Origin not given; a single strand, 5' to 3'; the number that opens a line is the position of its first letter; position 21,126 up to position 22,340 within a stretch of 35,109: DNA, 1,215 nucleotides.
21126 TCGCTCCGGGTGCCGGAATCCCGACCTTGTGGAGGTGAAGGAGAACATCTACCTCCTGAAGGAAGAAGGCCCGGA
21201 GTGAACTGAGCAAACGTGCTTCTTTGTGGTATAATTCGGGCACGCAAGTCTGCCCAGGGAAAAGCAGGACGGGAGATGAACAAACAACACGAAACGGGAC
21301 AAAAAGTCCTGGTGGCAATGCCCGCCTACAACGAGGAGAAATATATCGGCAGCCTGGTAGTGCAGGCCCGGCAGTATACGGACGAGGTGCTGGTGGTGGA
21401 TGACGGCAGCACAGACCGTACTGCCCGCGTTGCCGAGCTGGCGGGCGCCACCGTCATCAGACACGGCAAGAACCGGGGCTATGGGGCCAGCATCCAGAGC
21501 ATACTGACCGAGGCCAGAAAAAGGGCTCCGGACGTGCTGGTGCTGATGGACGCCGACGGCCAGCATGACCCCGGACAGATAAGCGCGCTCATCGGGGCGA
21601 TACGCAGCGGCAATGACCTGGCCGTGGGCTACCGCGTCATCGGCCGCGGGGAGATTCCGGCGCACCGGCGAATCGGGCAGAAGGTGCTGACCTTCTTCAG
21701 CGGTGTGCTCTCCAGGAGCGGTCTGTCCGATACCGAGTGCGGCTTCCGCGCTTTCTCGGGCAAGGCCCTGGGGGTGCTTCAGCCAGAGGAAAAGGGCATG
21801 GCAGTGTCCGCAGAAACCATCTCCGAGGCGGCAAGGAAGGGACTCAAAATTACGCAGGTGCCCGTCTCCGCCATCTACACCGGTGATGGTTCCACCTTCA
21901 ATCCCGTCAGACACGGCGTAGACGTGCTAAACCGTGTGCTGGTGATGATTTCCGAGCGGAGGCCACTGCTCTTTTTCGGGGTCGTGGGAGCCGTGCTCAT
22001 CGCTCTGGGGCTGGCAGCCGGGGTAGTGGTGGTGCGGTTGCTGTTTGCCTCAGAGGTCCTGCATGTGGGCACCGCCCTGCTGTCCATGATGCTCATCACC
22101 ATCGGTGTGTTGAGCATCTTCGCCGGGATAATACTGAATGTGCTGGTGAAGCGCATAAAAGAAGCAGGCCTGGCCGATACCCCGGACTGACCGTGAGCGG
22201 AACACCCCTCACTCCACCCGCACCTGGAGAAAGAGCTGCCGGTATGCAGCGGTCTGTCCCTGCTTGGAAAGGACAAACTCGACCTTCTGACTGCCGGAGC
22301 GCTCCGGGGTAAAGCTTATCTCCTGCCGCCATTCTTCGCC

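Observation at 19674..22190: GT-C-like membrane protein paired with a GtrB/CsbB-type polyprenyl-phosphate GT2: an extracytoplasmic glycosylation module without a visible flippase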

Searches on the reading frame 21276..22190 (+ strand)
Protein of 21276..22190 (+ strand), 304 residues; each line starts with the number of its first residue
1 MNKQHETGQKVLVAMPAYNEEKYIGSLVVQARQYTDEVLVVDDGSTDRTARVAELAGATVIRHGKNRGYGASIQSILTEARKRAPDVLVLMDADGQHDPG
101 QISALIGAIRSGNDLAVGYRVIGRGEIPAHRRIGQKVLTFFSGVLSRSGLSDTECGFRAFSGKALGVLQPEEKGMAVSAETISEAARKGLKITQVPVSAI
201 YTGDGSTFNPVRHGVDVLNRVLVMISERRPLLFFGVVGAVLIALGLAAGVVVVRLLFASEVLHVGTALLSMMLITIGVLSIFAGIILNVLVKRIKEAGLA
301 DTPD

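Call 4: search_protein_families(library=pfam, proteins=[window:21276-22190:+], max_evalue=0.01)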
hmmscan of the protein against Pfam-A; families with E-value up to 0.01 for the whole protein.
window:21276-22190:+ (304 aa): 4 families
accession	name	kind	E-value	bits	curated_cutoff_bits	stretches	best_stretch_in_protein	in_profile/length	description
PF00535.33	Glycos_transf_2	-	4.6e-24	85.7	23.3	1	13-141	2-140/168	Glycosyl transferase family 2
PF13641.12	Glyco_tranf_2_3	-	0.00021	21.8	27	1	11-104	3-106/230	Glycosyltransferase like family 2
PF13704.12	Glyco_tranf_2_4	-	0.002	19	27.5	1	19-94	2-81/98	Glycosyl transferase family 2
PF12804.13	NTP_transf_3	-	0.0028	18.3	27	1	19-124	22-127/160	MobA-like NTP transferase domain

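Call 5: search_protein_families(library=ncbifam, proteins=[window:21276-22190:+], max_evalue=0.01)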
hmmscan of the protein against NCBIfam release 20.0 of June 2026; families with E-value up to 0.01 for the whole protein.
window:21276-22190:+ (304 aa): 15 families
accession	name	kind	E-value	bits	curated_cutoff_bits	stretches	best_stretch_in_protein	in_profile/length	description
TIGR04182.1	glyco_TIGR04182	equivalog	1.3e-40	139.7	325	1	11-295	2-287/293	S-layer glycoprotein N-glycosyltransferase AglJ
NF058614.1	PPMAGASynPpgS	equivalog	6.1e-33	114.1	370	1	11-219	2-217/226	polyprenyl-phospho-N-acetylgalactosaminyl synthase PpgS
NF041391.1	DPhHxTase_Halo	equivalog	1.4e-22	79.8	375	1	15-227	1-211/213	dolichyl-phosphate hexose transferase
NF007986.1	PRK10714.1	equivalog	5e-14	52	529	1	9-286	6-289/316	undecaprenyl-phosphate 4-deoxy-4-formamido-L-arabinose transferase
NF010496.0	PRK13915.1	equivalog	8.8e-12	44.7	262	1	6-108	28-141/307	glucosyl-3-phosphoglycerate synthase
NF047588.1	GlcsyltransPgfSStrep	equivalog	9.9e-10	38.1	500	1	11-169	3-168/308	glycosyltransferase PgfS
TIGR04283.1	glyco_like_mftF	equivalog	2.3e-09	37.1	182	1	13-115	3-103/221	TIGR04283 family arsenosugar biosynthesis glycosyltransferase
TIGR03965.1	mycofact_glyco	equivalog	1.4e-07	30.8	280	1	8-124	73-194/467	mycofactocin biosynthesis glycosyltransferase MftF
TIGR03937.1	PgaC_IcaA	equivalog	5e-07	29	422.3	1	3-115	39-156/407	poly-beta-1,6-N-acetyl-D-glucosamine synthase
TIGR03469.1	HpnB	hypoth_equivalog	6.8e-07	28.6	379.25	1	10-113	45-164/386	hopene-associated glycosyltransferase HpnB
NF041865.1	EpsU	equivalog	2.4e-05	23.5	700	1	6-105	36-143/394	exopolysaccharide biosynthesis GT2 family glycosyltransferase EpsU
NF041875.1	EPS_EpsD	equivalog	0.00086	18.8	370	1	15-103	5-98/325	exopolysaccharide biosynthesis glycosyltransferase EpsD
NF053846.1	glyco_with_XrtP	equivalog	0.0011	17.7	520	0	15-106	47-155/440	XrtP-associated glycosyltransferase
NF047683.1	TeichurnBiosyTuaG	equivalog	0.0047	16.6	400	1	8-57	5-57/252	teichuronic acid biosynthesis protein TuaG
NF007482.0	PRK10073.1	equivalog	0.0073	15.3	423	1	9-54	6-54/334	glycosyltransferase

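Call 15: search_solved_structures(query=window:21276-22190:+, max_evalue=0.001)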
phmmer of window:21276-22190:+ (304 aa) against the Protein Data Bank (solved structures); distinct sequences matched with E-value up to 0.001: 9.
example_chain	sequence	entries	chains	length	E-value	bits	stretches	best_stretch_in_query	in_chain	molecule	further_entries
5mlz_A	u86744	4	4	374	3.9e-14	55.8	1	8-140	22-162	Dolichol monophosphate mannose synthase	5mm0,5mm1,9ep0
9bhc_C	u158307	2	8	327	7.6e-10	41.8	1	9-285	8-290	Undecaprenyl-phosphate 4-deoxy-4-formamido-L-arabinose transferase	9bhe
8vxh_A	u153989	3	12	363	1.1e-09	41.3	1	9-285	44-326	Undecaprenyl-phosphate 4-deoxy-4-formamido-L-arabinose transferase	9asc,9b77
9hwj_A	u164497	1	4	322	1.8e-09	40.5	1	9-285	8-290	Undecaprenyl-phosphate 4-deoxy-4-formamido-L-arabinose transferase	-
2z87_A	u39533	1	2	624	2.8e-06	30.1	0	11-115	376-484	Chondroitin synthase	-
2z86_A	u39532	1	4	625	2.8e-06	30.1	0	11-115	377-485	Chondroitin synthase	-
6p61_A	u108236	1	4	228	1.3e-05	27.9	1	10-103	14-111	Glycosyltransferase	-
7pdo_A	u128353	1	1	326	0.00014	24.5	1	6-65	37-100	Glucosyl-3-phosphoglycerate synthase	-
7p5l_A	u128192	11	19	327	0.00014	24.5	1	6-65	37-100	Glucosyl-3-phosphoglycerate synthase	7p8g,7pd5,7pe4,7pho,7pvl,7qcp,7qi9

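Call 41: find_homologous_proteins(query=window:21276-22190:+)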
Query window:21276-22190:+ (304 aa): 7538 proteins with E <= 0.001 among 8000 candidates; the best 120 are listed.
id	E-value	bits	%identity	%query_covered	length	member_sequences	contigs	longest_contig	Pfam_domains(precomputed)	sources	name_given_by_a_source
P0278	6.6e-188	641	100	100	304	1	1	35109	PF00535.33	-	-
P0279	2.0e-148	511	78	99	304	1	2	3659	PF13641.13,PF00535.33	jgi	jgi:glycosyltransferase involved in cell wall biosynthesis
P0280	3.6e-148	510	78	99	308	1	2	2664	PF13641.13,PF00535.33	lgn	-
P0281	1.2e-144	499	77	99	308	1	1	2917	PF13641.13,PF00535.33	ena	-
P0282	1.6e-144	498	77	100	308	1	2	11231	PF13641.13,PF00535.33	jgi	-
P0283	5.8e-128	444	69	95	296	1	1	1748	PF13641.13,PF00535.33,PF12804.14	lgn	-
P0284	7.6e-128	444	69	95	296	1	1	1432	PF13641.13,PF00535.33,PF12804.14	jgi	-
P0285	1.2e-127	443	69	95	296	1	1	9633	PF13641.13,PF00535.33,PF12804.14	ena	-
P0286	1.2e-127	443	69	95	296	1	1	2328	PF13641.13,PF00535.33,PF12804.14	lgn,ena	-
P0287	2.4e-127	442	68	95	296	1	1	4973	PF13641.13,PF00535.33,PF12804.14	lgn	-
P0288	8.5e-127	440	70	95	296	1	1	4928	PF13641.13,PF00535.33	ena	-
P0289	1.9e-126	439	70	95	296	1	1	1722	PF13641.13,PF00535.33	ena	-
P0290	3.1e-126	438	69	94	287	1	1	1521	PF00535.33,PF12804.14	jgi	-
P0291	4.8e-126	438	69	95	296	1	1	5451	PF13641.13,PF00535.33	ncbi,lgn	-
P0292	7.1e-126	437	69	95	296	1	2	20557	PF13641.13,PF00535.33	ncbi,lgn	ncbi:MAG: glycosyltransferase family 2 protein [Dehalococcoidales bacterium]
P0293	1.5e-125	436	69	95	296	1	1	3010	PF13641.13,PF00535.33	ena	-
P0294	1.6e-125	436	69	95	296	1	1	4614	PF13641.13,PF00535.33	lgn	-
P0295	2.4e-125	435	69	95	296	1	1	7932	PF13641.13,PF00535.33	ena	-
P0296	2.8e-125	435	69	95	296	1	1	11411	PF13641.13,PF00535.33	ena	-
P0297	2.8e-125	435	69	95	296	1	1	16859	PF13641.13,PF00535.33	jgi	-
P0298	2.9e-125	435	69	95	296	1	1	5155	PF13641.13,PF00535.33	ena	-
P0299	2.9e-125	435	69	95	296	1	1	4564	PF13641.13,PF00535.33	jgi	-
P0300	3.9e-125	435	68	94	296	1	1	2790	PF00535.33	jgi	-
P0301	4.6e-125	435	69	95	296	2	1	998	PF13641.13,PF00535.33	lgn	-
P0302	8.5e-125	434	70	93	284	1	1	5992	PF13641.13,PF00535.33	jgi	-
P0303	4.8e-124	431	68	95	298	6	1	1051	PF13641.13,PF00535.33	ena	-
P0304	3.4e-123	428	68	95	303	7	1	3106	PF13641.13,PF00535.33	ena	-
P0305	4.4e-123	428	68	94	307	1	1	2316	PF13641.13,PF00535.33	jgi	-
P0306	6.7e-123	427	68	94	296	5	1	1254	PF13641.13,PF00535.33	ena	-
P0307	9.7e-123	427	66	97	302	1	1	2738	PF13641.13,PF00535.33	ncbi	-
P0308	1.4e-122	426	67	94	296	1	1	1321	PF13641.13,PF00535.33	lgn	-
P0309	4.1e-122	425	67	94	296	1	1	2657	PF13641.13,PF00535.33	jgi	-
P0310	4.6e-122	425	66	94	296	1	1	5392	PF13641.13,PF00535.33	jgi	jgi:glycosyltransferase involved in cell wall biosynthesis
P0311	4.8e-122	425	67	94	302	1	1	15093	PF00535.33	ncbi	-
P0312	4.9e-122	425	67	94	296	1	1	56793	PF13641.13,PF00535.33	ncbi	-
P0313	5.2e-122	425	67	94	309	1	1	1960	PF13641.13,PF00535.33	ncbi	-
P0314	5.5e-122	424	67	94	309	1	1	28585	PF00535.33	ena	-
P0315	6.7e-122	424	67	94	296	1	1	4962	PF13641.13,PF00535.33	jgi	-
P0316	7.8e-122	424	67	94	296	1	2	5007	PF13641.13,PF00535.33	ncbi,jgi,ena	-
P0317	1.0e-121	424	66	94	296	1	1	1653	PF00535.33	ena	-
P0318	1.3e-121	423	66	94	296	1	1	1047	PF00535.33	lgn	-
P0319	1.4e-121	423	67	94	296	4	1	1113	PF13641.13,PF00535.33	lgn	-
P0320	1.4e-121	423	67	94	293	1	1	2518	PF13641.13,PF00535.33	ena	-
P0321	1.7e-121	423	65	98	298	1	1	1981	PF13641.13,PF00535.33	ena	-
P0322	2.0e-121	423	67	94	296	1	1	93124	PF13641.13,PF00535.33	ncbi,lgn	-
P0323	2.2e-121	422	67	94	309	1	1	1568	PF13641.13,PF00535.33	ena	-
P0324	2.4e-121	422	66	94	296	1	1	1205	PF13641.13,PF00535.33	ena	-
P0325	3.0e-121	422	67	94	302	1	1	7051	PF13641.13,PF00535.33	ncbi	-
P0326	3.4e-121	422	67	94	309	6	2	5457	PF13641.13,PF00535.33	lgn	-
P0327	3.9e-121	422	66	94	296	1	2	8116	PF13641.13,PF00535.33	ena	-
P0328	4.1e-121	422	66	94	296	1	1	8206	PF00535.33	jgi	-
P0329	4.9e-121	421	67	94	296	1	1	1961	PF13641.13,PF00535.33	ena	-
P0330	5.0e-121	421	66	94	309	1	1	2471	PF00535.33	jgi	jgi:glycosyltransferase involved in cell wall biosynthesis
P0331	5.2e-121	421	65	95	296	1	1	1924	PF13641.13,PF00535.33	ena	-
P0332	5.7e-121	421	67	94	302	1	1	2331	PF13641.13,PF00535.33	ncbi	-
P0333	6.5e-121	421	66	94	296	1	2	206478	PF13641.13,PF00535.33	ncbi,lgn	-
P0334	8.9e-121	421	66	94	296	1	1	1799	PF13641.13,PF00535.33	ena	-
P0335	9.0e-121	420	65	98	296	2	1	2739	PF00535.33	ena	-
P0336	1.3e-120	420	66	94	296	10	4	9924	PF00535.33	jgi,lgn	-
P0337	1.4e-120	420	66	94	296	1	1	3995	PF13641.13,PF00535.33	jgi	-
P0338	1.4e-120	420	66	94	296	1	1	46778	PF13641.13,PF00535.33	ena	-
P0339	1.5e-120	420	66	94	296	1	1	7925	PF13641.13,PF00535.33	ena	-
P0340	1.9e-120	419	65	95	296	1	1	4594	PF13641.13,PF00535.33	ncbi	-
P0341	2.3e-120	419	65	94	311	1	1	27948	PF13641.13,PF00535.33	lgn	-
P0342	2.4e-120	419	66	94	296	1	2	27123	PF13641.13,PF00535.33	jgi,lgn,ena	-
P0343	3.6e-120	418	66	94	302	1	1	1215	PF13641.13,PF00535.33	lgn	-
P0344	3.9e-120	418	66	94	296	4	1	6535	PF00535.33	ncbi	-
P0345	5.8e-120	418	67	94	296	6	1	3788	PF13641.13,PF00535.33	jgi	-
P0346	5.9e-120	418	66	94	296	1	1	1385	PF10111.15,PF13641.13,PF00535.33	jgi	jgi:glycosyltransferase involved in cell wall biosynthesis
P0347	9.2e-120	417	66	94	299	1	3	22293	PF00535.33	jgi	jgi:glycosyltransferase involved in cell wall biosynthesis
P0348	9.4e-120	417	65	95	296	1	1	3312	PF13641.13,PF00535.33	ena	-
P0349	1.1e-119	417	65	95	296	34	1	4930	PF13641.13,PF00535.33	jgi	-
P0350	1.2e-119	417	65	95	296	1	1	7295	PF13641.13,PF00535.33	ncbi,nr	ncbi:MAG: glycosyltransferase [Dehalococcoidia bacterium]|nr:glycosyltransferase [Dehalococcoidia ba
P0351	1.2e-119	417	63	97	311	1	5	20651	PF13641.13,PF00535.33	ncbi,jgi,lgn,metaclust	jgi:glycosyltransferase involved in cell wall biosynthesis|metaclust:\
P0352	1.3e-119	417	65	95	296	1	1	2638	PF13641.13,PF00535.33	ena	-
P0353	1.3e-119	417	64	98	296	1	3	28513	PF00535.33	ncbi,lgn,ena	ncbi:MAG: glycosyltransferase family 2 protein [Dehalococcoidales bacterium]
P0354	1.5e-119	416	65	95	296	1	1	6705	PF13641.13,PF00535.33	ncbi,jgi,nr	ncbi:MAG: glycosyltransferase family 2 protein [Dehalococcoidia bacterium]|nr:MAG: glycosyltransfera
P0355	1.7e-119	416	63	98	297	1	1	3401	PF13641.13,PF00535.33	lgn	-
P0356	1.7e-119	416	65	94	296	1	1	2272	PF00535.33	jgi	jgi:glycosyltransferase involved in cell wall biosynthesis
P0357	2.1e-119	416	66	95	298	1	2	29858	PF13641.13,PF00535.33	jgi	jgi:glycosyltransferase involved in cell wall biosynthesis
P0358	2.6e-119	416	66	94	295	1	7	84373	PF13641.13,PF00535.33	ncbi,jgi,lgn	-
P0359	2.7e-119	416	66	95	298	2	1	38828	PF13641.13,PF00535.33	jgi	jgi:glycosyltransferase involved in cell wall biosynthesis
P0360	2.7e-119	416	65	95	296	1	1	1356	PF13641.13,PF00535.33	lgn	-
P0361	2.9e-119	416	66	94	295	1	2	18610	PF13641.13,PF00535.33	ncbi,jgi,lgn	-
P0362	3.1e-119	415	66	95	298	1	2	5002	PF10111.15,PF13641.13,PF00535.33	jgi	jgi:glycosyltransferase involved in cell wall biosynthesis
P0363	3.4e-119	415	66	94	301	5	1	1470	PF13641.13,PF00535.33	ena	-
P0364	3.7e-119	415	67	95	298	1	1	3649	PF13641.13,PF00535.33,PF12804.14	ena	-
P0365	4.3e-119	415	65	95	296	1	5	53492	PF13641.13,PF00535.33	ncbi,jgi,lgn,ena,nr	ncbi:MAG TPA: glycosyltransferase family 2 protein [Dehalococcoidia bacterium]|nr:glycosyltransferas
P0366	4.8e-119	415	65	95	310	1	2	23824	PF13641.13,PF00535.33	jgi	-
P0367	7.7e-119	414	65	95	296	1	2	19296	PF13641.13,PF00535.33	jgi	-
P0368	8.2e-119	414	65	95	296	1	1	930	PF13641.13,PF00535.33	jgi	jgi:glycosyltransferase involved in cell wall biosynthesis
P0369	8.5e-119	414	65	95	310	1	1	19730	PF13641.13,PF00535.33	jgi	-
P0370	8.7e-119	414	64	94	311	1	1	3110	PF13641.13,PF00535.33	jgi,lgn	-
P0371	1.0e-118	414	64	95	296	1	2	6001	PF13641.13,PF00535.33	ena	-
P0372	1.1e-118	414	67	94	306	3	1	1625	PF13641.13,PF00535.33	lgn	-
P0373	1.3e-118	413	64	95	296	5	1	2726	PF13641.13,PF00535.33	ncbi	-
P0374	1.4e-118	413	64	95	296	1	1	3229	PF13641.13,PF00535.33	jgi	jgi:glycosyltransferase involved in cell wall biosynthesis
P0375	1.6e-118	413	65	95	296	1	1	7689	PF13641.13,PF00535.33,PF12804.14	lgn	-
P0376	1.7e-118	413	64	95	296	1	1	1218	PF13641.13,PF00535.33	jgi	jgi:glycosyltransferase involved in cell wall biosynthesis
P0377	1.7e-118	413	64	95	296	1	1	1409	PF13641.13,PF00535.33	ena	-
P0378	2.7e-118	412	67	95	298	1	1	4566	PF13641.13,PF00535.33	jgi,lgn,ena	-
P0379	2.9e-118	412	64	94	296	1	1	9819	PF00535.33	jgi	-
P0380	3.2e-118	412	65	94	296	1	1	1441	PF13641.13,PF00535.33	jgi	-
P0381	3.2e-118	412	64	94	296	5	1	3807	PF00535.33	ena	-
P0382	3.5e-118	412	64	95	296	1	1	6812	PF13641.13,PF00535.33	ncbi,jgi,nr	ncbi:MAG: glycosyltransferase family 2 protein [Dehalococcoidia bacterium]|nr:MAG: glycosyltransfera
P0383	4.0e-118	412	64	97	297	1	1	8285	PF10111.15,PF13641.13,PF00535.33,PF12804.14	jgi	-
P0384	4.0e-118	412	64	95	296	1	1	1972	PF13641.13,PF00535.33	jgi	jgi:glycosyltransferase involved in cell wall biosynthesis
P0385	6.0e-118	411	64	94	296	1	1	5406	PF00535.33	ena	-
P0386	7.2e-118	411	64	94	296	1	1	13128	PF00535.33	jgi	-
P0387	1.6e-117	410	63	95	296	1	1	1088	PF13641.13,PF00535.33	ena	-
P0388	2.0e-117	410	66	94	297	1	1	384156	PF13641.13,PF00535.33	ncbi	ncbi:glycosyltransferase family 2 protein [Chloroflexota bacterium]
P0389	2.0e-117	410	66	95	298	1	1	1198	PF13641.13,PF00535.33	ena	-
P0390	2.0e-117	409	65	93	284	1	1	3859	PF13641.13,PF00535.33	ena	-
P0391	2.1e-117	409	64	95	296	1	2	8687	PF13641.13,PF00535.33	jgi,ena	-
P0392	3.7e-117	409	63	95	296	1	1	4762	PF13641.13,PF00535.33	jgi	-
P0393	4.4e-117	408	65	94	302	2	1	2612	PF13641.13,PF00535.33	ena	-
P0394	4.4e-117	408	64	95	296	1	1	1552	PF13641.13,PF00535.33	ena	-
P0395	5.3e-117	408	66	93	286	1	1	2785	PF13641.13,PF00535.33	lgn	-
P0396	7.5e-117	408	64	95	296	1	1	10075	PF13641.13,PF00535.33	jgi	-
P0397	8.3e-117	407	64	95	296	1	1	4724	PF13641.13,PF00535.33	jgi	-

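Call 42: find_encoding_contigs(protein=P0282, flank=10000, max_places=2)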
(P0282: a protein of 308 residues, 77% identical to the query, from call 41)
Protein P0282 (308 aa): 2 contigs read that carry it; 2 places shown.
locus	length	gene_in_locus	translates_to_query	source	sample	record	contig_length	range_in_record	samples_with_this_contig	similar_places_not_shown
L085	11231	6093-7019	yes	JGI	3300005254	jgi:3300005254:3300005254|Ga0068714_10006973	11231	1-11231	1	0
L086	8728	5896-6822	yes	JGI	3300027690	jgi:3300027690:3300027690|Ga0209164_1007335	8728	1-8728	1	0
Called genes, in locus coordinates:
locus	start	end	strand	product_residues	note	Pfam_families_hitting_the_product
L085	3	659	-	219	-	?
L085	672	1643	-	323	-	PF01058:Oxidored_q6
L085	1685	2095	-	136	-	PF02662:FlpD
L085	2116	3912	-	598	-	PF14691:Fer4_20 (weak), PF01946:Thi4 (weak), PF01266:DAO (weak), PF03486:HI0933_like (weak), PF07992:Pyr_redox_2, PF13450:NAD_binding_8, PF14697:Fer4_21, PF12838:Fer4_7, +11 more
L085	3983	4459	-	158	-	PF01750:HycI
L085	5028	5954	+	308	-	PF13641:Glyco_tranf_2_3 (faint), PF00535:Glycos_transf_2, PF10111:Glyco_tranf_2_2 (weak)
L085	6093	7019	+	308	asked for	PF13641:Glyco_tranf_2_3 (weak), PF00535:Glycos_transf_2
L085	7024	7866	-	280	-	PF07760:DUF1616, PF20176:DUF6541 (weak)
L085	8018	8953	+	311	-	PF01073:3Beta_HSD, PF01370:Epimerase, PF02719:Polysacc_synt_2, PF04321:RmlD_sub_bind, PF07993:NAD_binding_4 (faint), PF13460:NAD_binding_10, PF16363:GDP_Man_Dehyd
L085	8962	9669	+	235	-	PF00483:NTP_transferase, PF12804:NTP_transf_3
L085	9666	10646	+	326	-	PF00288:GHMP_kinases_N, PF08544:GHMP_kinases_C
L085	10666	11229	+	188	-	?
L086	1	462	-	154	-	?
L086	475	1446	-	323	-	PF01058:Oxidored_q6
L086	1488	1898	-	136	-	PF02662:FlpD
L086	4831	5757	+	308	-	PF13641:Glyco_tranf_2_3 (faint), PF00535:Glycos_transf_2, PF10111:Glyco_tranf_2_2 (weak)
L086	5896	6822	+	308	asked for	PF13641:Glyco_tranf_2_3 (weak), PF00535:Glycos_transf_2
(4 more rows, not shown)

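Call 43: find_encoding_contigs(protein=P0333, flank=10000, max_places=1)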
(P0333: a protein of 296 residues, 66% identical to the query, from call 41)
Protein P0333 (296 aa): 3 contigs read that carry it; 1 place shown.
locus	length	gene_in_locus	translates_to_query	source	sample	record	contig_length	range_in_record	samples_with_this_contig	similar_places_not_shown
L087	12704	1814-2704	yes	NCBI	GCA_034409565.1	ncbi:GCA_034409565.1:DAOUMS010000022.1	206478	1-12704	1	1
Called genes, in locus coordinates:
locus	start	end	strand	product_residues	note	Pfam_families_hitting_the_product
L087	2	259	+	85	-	?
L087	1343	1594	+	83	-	-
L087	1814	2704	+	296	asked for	PF00535:Glycos_transf_2, PF13641:Glyco_tranf_2_3 (faint)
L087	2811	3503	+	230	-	PF00483:NTP_transferase, PF12804:NTP_transf_3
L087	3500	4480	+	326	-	PF00288:GHMP_kinases_N, PF08544:GHMP_kinases_C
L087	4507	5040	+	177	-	PF08645:PNK3P, PF00702:Hydrolase, PF13419:HAD_2 (weak), PF13242:Hydrolase_like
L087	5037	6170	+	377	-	PF13439:Glyco_transf_4, PF13579:Glyco_trans_4_4, PF00534:Glycos_transf_1, PF13692:Glyco_trans_1_4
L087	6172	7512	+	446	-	PF03721:UDPG_MGDP_dh_N, PF00984:UDPG_MGDP_dh, PF03720:UDPG_MGDP_dh_C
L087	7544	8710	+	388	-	PF00534:Glycos_transf_1, PF13692:Glyco_trans_1_4, PF13524:Glyco_trans_1_2 (weak)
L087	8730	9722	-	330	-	PF00535:Glycos_transf_2, PF10111:Glyco_tranf_2_2, PF13641:Glyco_tranf_2_3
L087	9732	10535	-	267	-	PF13489:Methyltransf_23 (weak), PF13847:Methyltransf_31 (weak), PF08241:Methyltransf_11, PF13649:Methyltransf_25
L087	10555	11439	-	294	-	PF02475:TRM5-TYW2_MTfase, PF01135:PCMT, PF05050:Methyltransf_21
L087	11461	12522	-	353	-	-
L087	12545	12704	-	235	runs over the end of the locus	PF00535:Glycos_transf_2, PF13641:Glyco_tranf_2_3 (weak)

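Call 44: find_encoding_contigs(protein=P0388, flank=10000, max_places=1)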
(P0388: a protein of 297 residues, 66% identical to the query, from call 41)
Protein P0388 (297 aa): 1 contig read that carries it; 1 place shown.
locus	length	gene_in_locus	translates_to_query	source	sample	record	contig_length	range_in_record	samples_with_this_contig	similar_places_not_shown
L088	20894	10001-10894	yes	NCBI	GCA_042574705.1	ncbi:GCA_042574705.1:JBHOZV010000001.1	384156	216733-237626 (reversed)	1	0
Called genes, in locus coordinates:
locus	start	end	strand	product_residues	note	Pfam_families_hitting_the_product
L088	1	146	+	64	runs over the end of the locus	PF18912:DZR_2 (faint), PF12773:DZR, PF13248:Zn_ribbon_3 (faint), PF10571:UPF0547 (weak), PF12773:DZR (weak), PF13240:Zn_Ribbon_1 (weak)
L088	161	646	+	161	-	PF02635:DsrE (weak), PF13686:DrsE_2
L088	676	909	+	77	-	PF01206:TusA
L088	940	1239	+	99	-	-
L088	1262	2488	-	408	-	PF00083:Sugar_tr, PF03137:OATP (faint), PF07690:MFS_1, PF12832:MFS_1_like, PF05977:MFS_3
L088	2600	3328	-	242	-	PF27030:AbpE_bact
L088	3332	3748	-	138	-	PF09383:NIL, PF00037:Fer4 (weak), PF12837:Fer4_6 (weak), PF13237:Fer4_10, PF14697:Fer4_21, PF12838:Fer4_7, PF13187:Fer4_9, PF00037:Fer4 (weak), +4 more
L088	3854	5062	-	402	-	PF01837:HcyBio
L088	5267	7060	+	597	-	PF01336:tRNA_anti-codon, PF00152:tRNA-synt_2, PF02938:GAD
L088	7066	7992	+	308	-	PF23023:Anti-Pycsar_Apyc1 (weak), PF00753:Lactamase_B, PF19583:ODP, PF12706:Lactamase_B_2 (weak)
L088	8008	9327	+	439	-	PF05697:Trigger_N, PF00254:FKBP_C, PF05698:Trigger_C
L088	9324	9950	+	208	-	PF00574:CLP_protease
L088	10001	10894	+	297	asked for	PF13641:Glyco_tranf_2_3 (weak), PF00535:Glycos_transf_2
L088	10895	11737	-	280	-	PF00551:Formyl_trans_N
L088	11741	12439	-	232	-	PF02811:PHP, PF13263:PHP_C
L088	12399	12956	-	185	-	PF08207:EFP_N, PF01132:EFP, PF09285:Elong-fact-P_C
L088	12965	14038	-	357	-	PF01321:Creatinase_N, PF00557:Peptidase_M24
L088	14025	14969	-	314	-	PF02899:Phage_int_SAM_1, PF13102:Phage_int_SAM_5 (faint), PF00589:Phage_integrase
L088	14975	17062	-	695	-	PF01751:Toprim, PF01131:Topoisom_bac, PF01396:Zn_ribbon_Top1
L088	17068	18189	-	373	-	PF02481:DNA_processg_A, PF17782:WHD_DprA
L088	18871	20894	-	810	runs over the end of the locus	PF03636:Glyco_hydro_65N, PF03632:Glyco_hydro_65m, PF03633:Glyco_hydro_65C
